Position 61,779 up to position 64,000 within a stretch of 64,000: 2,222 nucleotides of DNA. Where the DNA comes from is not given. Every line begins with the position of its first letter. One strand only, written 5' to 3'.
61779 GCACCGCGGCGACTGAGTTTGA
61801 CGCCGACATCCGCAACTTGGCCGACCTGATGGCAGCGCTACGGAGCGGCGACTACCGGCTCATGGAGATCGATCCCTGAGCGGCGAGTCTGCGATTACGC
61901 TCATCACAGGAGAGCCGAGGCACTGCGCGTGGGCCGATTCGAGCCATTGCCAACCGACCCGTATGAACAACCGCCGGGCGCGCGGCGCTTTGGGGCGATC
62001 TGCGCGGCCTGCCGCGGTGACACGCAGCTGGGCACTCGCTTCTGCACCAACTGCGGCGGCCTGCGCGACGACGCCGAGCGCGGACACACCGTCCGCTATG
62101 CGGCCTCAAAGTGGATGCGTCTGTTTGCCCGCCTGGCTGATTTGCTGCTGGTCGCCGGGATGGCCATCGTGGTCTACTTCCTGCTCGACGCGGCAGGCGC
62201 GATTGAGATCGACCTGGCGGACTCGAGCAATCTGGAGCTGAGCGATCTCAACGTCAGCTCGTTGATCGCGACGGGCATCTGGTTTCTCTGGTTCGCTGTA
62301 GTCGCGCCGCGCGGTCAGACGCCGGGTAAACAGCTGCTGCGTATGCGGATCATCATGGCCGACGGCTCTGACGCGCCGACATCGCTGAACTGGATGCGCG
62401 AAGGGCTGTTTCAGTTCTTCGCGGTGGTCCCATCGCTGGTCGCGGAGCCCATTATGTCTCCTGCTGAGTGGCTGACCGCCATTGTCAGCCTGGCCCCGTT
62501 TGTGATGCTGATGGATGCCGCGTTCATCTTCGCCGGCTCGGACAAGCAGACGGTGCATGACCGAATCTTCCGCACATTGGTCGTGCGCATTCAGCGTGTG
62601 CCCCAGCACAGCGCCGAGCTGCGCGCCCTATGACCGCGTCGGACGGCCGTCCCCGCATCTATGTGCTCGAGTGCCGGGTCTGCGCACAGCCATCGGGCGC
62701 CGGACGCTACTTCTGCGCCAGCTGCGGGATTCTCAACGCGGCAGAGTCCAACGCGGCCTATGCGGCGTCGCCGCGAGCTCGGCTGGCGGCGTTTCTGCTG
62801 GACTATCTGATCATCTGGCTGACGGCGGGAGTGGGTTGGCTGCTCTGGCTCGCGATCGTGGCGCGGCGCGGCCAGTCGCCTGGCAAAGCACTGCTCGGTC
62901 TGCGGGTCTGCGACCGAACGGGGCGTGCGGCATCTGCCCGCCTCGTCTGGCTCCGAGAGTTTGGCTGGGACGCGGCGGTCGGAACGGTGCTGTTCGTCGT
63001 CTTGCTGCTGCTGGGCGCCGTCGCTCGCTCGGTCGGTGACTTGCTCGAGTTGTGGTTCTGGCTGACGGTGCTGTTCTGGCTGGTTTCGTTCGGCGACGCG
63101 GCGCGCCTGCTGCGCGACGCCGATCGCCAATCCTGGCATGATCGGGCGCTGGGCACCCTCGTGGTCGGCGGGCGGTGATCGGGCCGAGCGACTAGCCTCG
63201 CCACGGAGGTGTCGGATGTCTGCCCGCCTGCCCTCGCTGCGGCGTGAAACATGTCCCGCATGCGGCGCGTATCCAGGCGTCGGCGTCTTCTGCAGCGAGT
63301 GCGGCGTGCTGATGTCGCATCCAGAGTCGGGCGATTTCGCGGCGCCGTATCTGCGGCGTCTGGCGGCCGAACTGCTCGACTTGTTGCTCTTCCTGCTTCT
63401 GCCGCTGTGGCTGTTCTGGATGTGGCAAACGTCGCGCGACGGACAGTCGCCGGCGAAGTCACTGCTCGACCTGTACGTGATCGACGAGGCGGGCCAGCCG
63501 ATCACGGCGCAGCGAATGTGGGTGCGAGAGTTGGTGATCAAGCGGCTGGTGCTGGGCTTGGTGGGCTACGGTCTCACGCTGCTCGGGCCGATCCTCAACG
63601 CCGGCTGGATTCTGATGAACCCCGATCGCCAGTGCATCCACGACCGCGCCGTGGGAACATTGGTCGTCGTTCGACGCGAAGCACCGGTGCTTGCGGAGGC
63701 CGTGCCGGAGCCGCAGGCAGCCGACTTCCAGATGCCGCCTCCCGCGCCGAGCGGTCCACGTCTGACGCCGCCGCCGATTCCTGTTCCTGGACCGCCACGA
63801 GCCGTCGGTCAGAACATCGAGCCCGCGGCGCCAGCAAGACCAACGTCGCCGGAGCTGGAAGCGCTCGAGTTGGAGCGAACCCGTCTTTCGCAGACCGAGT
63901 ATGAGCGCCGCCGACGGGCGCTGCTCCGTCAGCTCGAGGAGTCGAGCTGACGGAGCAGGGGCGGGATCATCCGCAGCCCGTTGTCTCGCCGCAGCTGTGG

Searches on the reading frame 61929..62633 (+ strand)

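Call 78: search_protein_families(library=pfam, proteins=[window:61929-62633:+])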
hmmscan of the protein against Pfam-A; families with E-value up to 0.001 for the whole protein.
window:61929-62633:+ (234 aa): 1 family
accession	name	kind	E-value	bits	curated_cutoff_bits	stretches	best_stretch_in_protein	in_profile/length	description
PF06271.18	RDD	-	1.9e-16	61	24.1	1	59-213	2-135/137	RDD family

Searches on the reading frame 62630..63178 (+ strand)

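Call 78: search_protein_families(library=pfam, proteins=[window:62630-63178:+])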
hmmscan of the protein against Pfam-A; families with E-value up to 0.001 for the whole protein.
window:62630-63178:+ (182 aa): 1 family
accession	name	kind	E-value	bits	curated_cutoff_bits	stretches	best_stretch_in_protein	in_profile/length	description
PF06271.18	RDD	-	1.2e-10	42.2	24.1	1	70-174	59-136/137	RDD family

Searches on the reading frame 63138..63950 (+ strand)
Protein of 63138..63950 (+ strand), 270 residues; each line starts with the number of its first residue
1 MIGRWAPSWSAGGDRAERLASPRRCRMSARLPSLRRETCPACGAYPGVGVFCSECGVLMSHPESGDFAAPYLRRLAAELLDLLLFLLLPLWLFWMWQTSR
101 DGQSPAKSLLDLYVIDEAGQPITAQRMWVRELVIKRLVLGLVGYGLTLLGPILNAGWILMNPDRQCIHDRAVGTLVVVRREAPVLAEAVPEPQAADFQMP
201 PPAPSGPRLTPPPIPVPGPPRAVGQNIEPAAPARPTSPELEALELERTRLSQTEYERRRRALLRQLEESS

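Call 78: search_protein_families(library=pfam, proteins=[window:63138-63950:+])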
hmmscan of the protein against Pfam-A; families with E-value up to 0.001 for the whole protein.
window:63138-63950:+ (270 aa): 1 family
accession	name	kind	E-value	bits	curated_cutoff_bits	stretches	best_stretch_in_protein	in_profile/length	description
PF06271.18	RDD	-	3.7e-13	50.4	24.1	1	79-172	47-136/137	RDD family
